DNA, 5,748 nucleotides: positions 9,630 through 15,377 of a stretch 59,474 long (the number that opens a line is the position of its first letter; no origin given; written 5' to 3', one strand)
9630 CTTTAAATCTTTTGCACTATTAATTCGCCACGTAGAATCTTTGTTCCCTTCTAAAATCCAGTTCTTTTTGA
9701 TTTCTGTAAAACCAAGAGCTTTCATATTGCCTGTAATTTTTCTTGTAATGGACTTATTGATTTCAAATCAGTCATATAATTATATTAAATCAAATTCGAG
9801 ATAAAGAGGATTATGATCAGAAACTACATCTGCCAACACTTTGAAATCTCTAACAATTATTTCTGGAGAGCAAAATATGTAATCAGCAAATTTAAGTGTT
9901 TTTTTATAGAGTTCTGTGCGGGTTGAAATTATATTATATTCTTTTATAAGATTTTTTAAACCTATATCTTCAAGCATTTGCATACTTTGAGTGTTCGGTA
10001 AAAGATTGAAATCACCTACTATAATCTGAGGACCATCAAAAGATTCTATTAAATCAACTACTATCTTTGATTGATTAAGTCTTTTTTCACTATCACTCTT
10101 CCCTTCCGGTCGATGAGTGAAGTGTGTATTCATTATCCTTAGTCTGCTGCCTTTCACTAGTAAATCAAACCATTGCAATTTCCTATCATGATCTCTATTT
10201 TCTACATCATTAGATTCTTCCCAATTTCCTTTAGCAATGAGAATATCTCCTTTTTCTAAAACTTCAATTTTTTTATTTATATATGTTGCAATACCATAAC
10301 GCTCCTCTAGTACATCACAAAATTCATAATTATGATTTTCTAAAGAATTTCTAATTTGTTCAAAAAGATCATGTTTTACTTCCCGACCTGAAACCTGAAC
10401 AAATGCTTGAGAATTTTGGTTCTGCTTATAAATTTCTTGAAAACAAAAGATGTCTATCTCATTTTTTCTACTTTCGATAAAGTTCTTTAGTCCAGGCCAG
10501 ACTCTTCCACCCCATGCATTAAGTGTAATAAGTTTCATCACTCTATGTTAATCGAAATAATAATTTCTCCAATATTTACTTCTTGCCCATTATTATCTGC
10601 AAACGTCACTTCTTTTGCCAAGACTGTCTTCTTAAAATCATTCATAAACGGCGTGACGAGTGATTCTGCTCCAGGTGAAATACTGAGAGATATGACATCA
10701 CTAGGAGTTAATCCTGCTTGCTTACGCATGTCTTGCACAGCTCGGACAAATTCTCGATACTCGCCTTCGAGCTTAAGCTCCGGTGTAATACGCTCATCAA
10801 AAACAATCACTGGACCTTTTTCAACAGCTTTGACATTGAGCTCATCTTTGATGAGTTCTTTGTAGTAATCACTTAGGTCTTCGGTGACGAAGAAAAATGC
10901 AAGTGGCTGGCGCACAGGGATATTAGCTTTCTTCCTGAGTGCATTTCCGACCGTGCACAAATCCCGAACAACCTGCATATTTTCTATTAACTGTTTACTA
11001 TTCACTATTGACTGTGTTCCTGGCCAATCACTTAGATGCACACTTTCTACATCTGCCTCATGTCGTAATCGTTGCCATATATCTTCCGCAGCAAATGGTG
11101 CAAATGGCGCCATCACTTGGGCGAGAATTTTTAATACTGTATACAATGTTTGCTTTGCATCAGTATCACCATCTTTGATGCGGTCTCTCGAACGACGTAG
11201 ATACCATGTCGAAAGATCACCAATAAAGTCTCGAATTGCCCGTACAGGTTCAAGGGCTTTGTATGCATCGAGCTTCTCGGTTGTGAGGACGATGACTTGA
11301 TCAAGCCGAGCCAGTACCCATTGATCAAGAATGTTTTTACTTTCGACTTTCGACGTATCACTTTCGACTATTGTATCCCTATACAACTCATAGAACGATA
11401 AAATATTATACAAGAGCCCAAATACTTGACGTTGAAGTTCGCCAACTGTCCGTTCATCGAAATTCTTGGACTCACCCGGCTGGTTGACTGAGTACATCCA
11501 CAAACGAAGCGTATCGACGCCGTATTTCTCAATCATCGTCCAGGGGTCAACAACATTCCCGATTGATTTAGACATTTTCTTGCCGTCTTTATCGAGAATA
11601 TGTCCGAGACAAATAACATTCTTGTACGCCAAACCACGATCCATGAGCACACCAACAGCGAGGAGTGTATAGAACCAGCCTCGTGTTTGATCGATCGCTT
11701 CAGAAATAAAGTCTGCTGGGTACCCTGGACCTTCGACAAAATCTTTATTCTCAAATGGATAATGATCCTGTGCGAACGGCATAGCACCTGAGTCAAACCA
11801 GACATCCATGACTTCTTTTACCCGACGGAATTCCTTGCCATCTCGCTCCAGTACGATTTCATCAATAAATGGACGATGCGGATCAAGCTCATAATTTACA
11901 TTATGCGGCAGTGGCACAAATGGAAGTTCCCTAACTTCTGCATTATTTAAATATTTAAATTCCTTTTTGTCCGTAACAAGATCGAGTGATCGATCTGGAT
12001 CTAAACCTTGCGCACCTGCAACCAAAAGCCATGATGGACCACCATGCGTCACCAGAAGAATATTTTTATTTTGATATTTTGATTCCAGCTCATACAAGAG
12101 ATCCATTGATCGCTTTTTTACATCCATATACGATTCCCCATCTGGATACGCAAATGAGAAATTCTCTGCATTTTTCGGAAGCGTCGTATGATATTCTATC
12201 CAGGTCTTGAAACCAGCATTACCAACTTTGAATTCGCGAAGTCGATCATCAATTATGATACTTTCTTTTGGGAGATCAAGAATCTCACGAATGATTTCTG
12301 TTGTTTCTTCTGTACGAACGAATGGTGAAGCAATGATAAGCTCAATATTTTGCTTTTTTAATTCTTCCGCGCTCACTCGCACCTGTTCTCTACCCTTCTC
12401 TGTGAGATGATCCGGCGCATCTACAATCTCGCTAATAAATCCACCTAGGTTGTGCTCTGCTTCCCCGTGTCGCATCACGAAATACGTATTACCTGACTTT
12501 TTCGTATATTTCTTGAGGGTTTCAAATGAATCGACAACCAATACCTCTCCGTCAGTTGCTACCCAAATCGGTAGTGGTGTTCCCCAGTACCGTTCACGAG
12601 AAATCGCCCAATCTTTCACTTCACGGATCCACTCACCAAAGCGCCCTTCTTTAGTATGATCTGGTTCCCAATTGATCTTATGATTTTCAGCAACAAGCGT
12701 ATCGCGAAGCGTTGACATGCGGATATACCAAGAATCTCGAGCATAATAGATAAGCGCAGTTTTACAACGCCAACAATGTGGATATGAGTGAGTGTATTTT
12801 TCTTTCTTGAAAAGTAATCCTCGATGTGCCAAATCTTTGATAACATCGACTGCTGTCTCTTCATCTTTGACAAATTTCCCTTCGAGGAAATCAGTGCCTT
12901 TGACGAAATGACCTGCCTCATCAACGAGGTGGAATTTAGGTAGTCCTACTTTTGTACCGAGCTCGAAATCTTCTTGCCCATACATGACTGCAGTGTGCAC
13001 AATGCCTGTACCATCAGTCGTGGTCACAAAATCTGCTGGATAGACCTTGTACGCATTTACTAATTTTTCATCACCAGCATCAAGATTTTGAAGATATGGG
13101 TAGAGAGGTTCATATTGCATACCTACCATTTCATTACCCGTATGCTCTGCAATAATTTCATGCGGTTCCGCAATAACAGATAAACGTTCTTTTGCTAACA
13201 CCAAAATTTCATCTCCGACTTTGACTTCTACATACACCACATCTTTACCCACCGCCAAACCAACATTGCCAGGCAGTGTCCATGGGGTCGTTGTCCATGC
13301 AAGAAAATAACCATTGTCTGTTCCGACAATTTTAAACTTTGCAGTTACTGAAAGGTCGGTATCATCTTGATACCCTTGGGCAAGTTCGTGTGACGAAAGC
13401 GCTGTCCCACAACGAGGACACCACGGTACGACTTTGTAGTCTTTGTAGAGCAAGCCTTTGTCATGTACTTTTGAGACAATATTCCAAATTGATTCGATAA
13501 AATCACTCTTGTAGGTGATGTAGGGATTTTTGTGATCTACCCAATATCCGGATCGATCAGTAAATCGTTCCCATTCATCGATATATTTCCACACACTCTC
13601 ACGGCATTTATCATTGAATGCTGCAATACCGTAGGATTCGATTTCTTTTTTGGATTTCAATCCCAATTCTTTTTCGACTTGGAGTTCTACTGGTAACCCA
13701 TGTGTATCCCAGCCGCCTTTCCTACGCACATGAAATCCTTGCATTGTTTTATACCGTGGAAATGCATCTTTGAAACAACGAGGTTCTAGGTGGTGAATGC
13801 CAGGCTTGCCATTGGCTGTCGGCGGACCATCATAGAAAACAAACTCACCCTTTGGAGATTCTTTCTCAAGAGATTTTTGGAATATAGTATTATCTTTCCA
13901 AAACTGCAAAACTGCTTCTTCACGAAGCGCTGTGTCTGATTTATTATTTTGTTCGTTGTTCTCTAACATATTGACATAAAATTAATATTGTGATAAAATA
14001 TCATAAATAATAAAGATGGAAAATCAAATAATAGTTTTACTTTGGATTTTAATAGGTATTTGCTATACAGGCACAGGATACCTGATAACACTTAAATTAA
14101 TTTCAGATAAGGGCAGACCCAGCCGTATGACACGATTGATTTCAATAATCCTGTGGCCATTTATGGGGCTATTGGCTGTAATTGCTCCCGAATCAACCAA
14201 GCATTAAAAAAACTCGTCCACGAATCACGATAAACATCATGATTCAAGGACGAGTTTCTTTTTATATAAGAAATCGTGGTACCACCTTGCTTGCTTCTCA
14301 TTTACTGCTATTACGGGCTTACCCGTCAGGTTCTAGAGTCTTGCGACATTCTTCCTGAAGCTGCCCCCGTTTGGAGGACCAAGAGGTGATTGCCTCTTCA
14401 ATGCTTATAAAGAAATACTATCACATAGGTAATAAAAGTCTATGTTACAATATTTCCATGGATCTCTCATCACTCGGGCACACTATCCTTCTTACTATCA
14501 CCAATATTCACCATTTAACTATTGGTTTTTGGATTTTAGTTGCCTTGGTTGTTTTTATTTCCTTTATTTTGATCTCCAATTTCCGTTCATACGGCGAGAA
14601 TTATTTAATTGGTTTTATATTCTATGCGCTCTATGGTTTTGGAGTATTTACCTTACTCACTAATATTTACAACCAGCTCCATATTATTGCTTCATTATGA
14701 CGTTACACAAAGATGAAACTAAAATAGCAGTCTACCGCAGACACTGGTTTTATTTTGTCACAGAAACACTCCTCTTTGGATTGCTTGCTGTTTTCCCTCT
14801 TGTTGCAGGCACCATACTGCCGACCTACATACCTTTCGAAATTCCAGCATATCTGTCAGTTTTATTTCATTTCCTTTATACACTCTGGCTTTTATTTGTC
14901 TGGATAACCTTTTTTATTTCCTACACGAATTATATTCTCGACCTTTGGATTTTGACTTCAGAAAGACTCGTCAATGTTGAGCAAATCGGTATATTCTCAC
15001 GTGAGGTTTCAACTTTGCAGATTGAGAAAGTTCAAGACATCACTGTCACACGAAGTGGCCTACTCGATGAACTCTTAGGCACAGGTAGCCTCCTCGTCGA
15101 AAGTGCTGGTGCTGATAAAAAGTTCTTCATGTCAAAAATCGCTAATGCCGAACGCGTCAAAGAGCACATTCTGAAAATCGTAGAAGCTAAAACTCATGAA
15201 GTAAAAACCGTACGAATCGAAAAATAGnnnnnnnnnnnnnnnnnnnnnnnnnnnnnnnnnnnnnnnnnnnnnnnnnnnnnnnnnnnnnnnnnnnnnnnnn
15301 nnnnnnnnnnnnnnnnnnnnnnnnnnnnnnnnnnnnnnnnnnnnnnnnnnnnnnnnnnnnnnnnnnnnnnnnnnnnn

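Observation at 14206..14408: Ile T-box riboswitch with an ultrashort stem I and a transcriptional terminator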

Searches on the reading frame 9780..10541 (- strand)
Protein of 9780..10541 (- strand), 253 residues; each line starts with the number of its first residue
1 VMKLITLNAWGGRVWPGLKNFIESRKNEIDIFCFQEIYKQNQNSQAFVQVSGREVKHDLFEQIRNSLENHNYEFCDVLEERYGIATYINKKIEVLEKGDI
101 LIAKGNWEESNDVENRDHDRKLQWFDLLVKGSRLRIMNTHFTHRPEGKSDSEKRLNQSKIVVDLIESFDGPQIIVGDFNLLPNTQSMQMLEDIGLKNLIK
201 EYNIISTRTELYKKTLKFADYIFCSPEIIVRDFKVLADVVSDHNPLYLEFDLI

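Call 5: search_protein_families(library=pfam, proteins=[window:9780-10541:-])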
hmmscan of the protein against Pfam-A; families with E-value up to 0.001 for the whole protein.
window:9780-10541:- (253 aa): 1 family
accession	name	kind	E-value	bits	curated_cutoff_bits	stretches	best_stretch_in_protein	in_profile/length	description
PF03372.29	Exo_endo_phos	-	1.6e-12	48.1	24.5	1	5-243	1-225/225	Endonuclease/Exonuclease/phosphatase family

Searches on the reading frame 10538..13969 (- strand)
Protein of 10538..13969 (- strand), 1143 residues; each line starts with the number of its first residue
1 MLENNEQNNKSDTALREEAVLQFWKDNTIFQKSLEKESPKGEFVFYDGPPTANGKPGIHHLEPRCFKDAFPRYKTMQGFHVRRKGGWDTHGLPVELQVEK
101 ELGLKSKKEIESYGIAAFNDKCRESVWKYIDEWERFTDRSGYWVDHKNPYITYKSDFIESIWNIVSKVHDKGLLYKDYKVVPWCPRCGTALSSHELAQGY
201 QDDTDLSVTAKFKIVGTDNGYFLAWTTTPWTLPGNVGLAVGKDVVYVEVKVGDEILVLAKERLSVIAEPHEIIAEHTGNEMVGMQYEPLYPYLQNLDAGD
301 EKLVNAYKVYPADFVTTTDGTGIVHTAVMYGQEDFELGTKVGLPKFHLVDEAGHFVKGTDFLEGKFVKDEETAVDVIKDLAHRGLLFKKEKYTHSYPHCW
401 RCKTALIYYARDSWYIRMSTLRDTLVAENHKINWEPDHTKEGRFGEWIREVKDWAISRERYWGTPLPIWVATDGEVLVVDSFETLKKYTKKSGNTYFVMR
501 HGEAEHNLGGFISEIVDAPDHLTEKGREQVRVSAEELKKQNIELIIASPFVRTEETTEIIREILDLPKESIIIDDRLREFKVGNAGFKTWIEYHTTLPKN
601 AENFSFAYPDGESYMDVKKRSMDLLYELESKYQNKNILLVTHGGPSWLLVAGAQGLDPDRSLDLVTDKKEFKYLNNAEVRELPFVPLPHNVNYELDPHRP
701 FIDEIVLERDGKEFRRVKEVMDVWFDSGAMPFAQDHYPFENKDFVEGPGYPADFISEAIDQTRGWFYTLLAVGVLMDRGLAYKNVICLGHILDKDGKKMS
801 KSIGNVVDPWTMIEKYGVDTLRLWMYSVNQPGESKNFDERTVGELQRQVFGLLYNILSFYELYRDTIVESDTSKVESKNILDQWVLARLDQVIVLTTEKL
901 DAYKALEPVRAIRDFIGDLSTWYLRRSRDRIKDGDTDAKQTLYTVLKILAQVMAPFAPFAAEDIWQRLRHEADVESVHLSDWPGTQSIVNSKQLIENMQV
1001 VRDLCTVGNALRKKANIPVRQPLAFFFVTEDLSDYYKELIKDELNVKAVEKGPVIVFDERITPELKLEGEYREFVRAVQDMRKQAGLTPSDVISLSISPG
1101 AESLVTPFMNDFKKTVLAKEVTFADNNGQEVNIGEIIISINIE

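Call 5: search_protein_families(library=pfam, proteins=[window:10538-13969:-])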
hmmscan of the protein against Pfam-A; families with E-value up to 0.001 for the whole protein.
window:10538-13969:- (1143 aa): 5 families
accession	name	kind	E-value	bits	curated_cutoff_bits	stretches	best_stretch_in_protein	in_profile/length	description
PF00133.28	tRNA-synt_1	-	2e-121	406.1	22.7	2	20-491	2-270/414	tRNA synthetases class I (I, L, M and V)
PF00300.27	His_Phos_1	-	1.5e-32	113.3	21.7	1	497-663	2-168/194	Histidine phosphatase superfamily (branch 1)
PF08264.19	Anticodon_1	-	1.8e-31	109.5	25.1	1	882-1023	1-144/148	Anticodon-binding domain of tRNA ligase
PF09334.17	tRNA-synt_1g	-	1e-19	71.1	20.1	3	766-841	295-370/391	tRNA synthetases class I (M)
PF19302.4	DUF5915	-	2.6e-15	56.9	27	1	1054-1143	101-193/195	Domain of unknown function (DUF5915)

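Call 32: find_related_loci(query=window:10538-13969:-, collection=genome_contigs, flank=1500)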
Query window:10538-13969:- (1143 aa) in genome_contigs; peptide patterns used: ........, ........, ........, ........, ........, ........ (x = any residue, [..] = any of these).
411 stretches matched a pattern; 396 encode a relative of the query (tblastn E <= 1e-3); the best 80 are kept; 80 distinct loci.
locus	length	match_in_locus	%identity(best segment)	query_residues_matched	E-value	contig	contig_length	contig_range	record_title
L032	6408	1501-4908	65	5-1134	0e+0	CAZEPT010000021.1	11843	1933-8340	MAG TPA_asm: uncultured Candidatus Saccharibacteria bacterium isolate SRP285395_co1_491 genome assembly, contig: NODE_89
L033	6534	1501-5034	64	1-1138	0e+0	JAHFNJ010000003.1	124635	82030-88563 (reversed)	MAG: Candidatus Nomurabacteria bacterium isolate nzgw478 NODE_114_length_124636_cov_5.130466, whole genome shotgun seque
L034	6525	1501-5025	64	1-1143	0e+0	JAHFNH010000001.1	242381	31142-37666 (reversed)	MAG: Candidatus Nomurabacteria bacterium isolate nzgw476 NODE_20_length_242382_cov_6.510111, whole genome shotgun sequen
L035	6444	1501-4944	65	2-1142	0e+0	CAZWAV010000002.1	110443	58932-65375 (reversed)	MAG TPA_asm: uncultured Candidatus Saccharibacteria bacterium isolate SRP170004_co1_259 genome assembly, contig: NODE_18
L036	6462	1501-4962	65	2-1142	0e+0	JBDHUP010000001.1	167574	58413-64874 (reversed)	MAG: Candidatus Paceibacteria bacterium isolate AS-MESO-3CA.90 NODE_310_length_167574_cov_5.166170, whole genome shotgun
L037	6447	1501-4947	64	1-1143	0e+0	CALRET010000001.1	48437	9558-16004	MAG: Candidatus Nomurabacteria bacterium isolate MaH-04nov19-107 genome assembly, contig: MaH-04nov19-C1504, whole genom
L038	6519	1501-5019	62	2-1131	0e+0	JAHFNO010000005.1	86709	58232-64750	MAG: Candidatus Nomurabacteria bacterium isolate nzgw482 NODE_299_length_86710_cov_5.140491, whole genome shotgun sequen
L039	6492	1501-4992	63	1-1138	0e+0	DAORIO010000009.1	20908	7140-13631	MAG TPA_asm: Candidatus Paceibacterota bacterium isolate AMR_MDS_5575 NODE_399_length_20908_cov_5.683739, whole genome s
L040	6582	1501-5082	62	2-1143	0e+0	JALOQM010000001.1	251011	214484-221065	MAG: Candidatus Paceibacterota bacterium isolate Prado155 scaffold_5, whole genome shotgun sequence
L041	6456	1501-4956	65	1-1141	0e+0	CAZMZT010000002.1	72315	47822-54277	MAG TPA_asm: uncultured Candidatus Saccharibacteria bacterium isolate SRP286056_co1_104 genome assembly, contig: NODE_30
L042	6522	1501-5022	62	6-1143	0e+0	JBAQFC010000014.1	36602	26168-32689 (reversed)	MAG: Minisyncoccia bacterium isolate MFD12003_ilm_asm_bin59 k127_162232, whole genome shotgun sequence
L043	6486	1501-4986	61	5-1142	0e+0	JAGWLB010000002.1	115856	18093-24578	MAG: Patescibacteria group bacterium isolate REEB175 contig-150_109, whole genome shotgun sequence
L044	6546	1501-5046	63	7-1143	0e+0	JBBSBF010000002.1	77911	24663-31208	MAG: Candidatus Paceibacteria bacterium isolate La6_metabat2.104 La6_metabat2.104_K_1139732_L_77911_cov_11.0295, whole g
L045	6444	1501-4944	63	1-1142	0e+0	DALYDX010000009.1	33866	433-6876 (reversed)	MAG TPA_asm: Candidatus Paceibacterota bacterium isolate CTOTU14238 NODE_260_length_33866_cov_14.618024, whole genome sh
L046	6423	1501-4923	63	6-1143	0e+0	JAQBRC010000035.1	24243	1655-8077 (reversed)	MAG: Candidatus Nomurabacteria bacterium isolate RYN_389 scaffold_2698926, whole genome shotgun sequence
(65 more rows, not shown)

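Call 69: search_protein_families(library=ncbifam, proteins=[window:10538-13969:-], max_evalue=0.001)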
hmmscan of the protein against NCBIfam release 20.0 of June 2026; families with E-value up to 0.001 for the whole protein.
window:10538-13969:- (1143 aa): 27 families (the best 25 are shown)
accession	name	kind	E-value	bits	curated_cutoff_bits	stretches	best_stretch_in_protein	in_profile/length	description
TIGR00392.1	ileS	equivalog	2.2e-263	876.4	621.4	2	8-496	3-506/861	isoleucine--tRNA ligase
NF000258.1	MupB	exception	1.4e-236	787.9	1900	2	14-471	6-458/1033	mupirocin-resistant isoleucine--tRNA ligase MupB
NF000257.1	MupA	exception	1.2e-228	761.5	1900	2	19-475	11-458/1024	mupirocin-resistant isoleucine--tRNA ligase MupA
TIGR00422.1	valS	equivalog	2.1e-119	399.9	612.1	3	710-1051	440-780/863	valine--tRNA ligase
NF009687.0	PRK13208.1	equivalog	9.4e-117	391.2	738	3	707-1042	445-776/801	valine--tRNA ligase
NF004349.1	PRK05729.1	equivalog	6.8e-98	328.9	704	3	712-1031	432-744/860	valine--tRNA ligase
NF040702.1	ileS_w_GNAT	exception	2.1e-92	310.4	1999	3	10-254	16-273/1100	isoleucine--tRNA ligase, N-acetyltransferase domain-containing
NF011492.0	PRK14900.1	equivalog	1.5e-66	225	1783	3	711-1023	447-764/1044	valine--tRNA ligase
NF000540.1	alt_ValS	exception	1e-53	182.5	900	3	714-1015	492-787/827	valine--tRNA ligase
NF008957.0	PRK12300.1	subfamily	2.6e-50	171.3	677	2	791-1006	619-814/946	leucine--tRNA ligase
TIGR00395.1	leuS_arch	equivalog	1.1e-43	149.4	648.5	2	785-1031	608-833/938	leucine--tRNA ligase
TIGR00396.1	leuS_bact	equivalog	5.4e-30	104.2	548.4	3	796-986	603-777/843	leucine--tRNA ligase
TIGR00398.1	metG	equivalog_domain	1.2e-23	83.6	336.35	2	774-977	303-510/530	methionine--tRNA ligase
TIGR03162.1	ribazole_cobC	equivalog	6.8e-21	74.5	162.9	1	498-665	3-167/176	alpha-ribazole phosphatase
NF008900.0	PRK12267.1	equivalog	4e-20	71.9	598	1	773-982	274-491/648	methionine--tRNA ligase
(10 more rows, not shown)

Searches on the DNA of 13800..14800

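Call 4: search_rna_families(source=window, start=13800, end=14800, threshold=evalue, max_evalue=10, show_alignments=5)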
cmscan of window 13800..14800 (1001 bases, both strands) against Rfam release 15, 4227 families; matches with E-value up to 10: 6.
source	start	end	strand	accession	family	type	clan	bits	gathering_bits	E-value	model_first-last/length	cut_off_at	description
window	14243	14410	-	RF00230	T-box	Cis-reg; leader;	-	29.5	93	0.00017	1-219/219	no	T-box leader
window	14203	14264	-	RF03751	mir-7445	Gene; miRNA;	-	21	79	0.93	1-60/60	no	mir-7445 microRNA precursor family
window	14200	14265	+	RF03751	mir-7445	Gene; miRNA;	-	19.3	79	2.6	1-60/60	no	mir-7445 microRNA precursor family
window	14205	14262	-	RF04135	MIR5062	Gene; miRNA;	-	17.9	140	1.5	1-158/158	no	MIR5062 microRNA precursor family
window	14207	14287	-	RF02450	ncr1175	Gene; sRNA;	-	15.6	60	6.7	1-110/110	no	Bacillus sRNA ncr1175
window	13898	13951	-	RF02476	GlsR7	Gene; snRNA; snoRNA; CD-box;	-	13.5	75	9.1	1-59/59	no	Small nucleolar RNA GlsR7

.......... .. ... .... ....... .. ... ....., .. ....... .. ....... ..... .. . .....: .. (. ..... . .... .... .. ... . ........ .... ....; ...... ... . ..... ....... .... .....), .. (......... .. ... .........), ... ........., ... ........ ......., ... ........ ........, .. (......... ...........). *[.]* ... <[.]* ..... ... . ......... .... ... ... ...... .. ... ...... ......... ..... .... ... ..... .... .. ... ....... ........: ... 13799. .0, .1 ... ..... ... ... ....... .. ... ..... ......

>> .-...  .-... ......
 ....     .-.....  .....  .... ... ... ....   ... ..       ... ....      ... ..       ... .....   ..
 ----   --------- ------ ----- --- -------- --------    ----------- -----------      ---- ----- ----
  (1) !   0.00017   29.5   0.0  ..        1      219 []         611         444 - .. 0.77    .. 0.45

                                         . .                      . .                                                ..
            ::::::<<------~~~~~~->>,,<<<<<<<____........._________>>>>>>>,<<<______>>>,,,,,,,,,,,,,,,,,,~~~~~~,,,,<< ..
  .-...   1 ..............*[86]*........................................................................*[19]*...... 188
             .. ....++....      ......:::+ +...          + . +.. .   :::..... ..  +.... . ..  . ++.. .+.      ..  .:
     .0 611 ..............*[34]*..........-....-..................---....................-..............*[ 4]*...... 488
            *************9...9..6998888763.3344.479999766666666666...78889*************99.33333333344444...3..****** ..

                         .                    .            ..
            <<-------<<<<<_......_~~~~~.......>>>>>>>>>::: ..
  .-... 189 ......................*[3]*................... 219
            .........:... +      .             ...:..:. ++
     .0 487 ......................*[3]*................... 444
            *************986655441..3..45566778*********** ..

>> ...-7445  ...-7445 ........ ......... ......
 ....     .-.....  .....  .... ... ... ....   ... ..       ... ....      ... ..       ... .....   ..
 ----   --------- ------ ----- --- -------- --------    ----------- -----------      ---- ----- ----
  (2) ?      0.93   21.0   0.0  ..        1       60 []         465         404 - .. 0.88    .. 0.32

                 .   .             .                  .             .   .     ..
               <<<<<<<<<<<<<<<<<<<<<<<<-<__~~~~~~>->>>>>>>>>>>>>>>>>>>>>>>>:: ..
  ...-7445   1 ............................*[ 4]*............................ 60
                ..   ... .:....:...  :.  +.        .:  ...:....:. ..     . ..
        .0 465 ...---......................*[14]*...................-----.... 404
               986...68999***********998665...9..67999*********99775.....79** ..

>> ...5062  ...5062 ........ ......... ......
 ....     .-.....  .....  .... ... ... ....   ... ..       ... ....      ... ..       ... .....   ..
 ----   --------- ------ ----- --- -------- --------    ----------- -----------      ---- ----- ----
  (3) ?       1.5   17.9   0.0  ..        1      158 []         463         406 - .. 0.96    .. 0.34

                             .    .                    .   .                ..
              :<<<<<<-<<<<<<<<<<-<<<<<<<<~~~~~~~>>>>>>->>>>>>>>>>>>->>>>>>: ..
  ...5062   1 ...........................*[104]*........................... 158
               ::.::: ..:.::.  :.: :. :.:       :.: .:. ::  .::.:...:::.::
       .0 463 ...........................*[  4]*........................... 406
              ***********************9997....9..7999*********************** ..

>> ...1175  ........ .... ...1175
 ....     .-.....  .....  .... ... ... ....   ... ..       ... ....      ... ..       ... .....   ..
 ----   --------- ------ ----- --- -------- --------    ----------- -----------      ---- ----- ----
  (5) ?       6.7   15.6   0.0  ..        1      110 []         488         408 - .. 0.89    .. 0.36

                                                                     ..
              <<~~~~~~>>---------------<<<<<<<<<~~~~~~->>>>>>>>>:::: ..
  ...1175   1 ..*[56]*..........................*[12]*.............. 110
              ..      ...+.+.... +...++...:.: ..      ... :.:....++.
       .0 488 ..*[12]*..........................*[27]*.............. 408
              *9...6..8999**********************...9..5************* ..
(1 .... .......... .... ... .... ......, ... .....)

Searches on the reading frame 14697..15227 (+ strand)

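Call 5: search_protein_families(library=pfam, proteins=[window:14697-15227:+])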
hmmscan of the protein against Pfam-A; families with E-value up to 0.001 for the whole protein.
window:14697-15227:+ (176 aa): 1 family
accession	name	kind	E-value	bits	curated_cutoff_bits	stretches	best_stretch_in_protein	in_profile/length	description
PF03703.20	bPH_2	-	2.1e-09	37.9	22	1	96-158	17-78/78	Bacterial PH domain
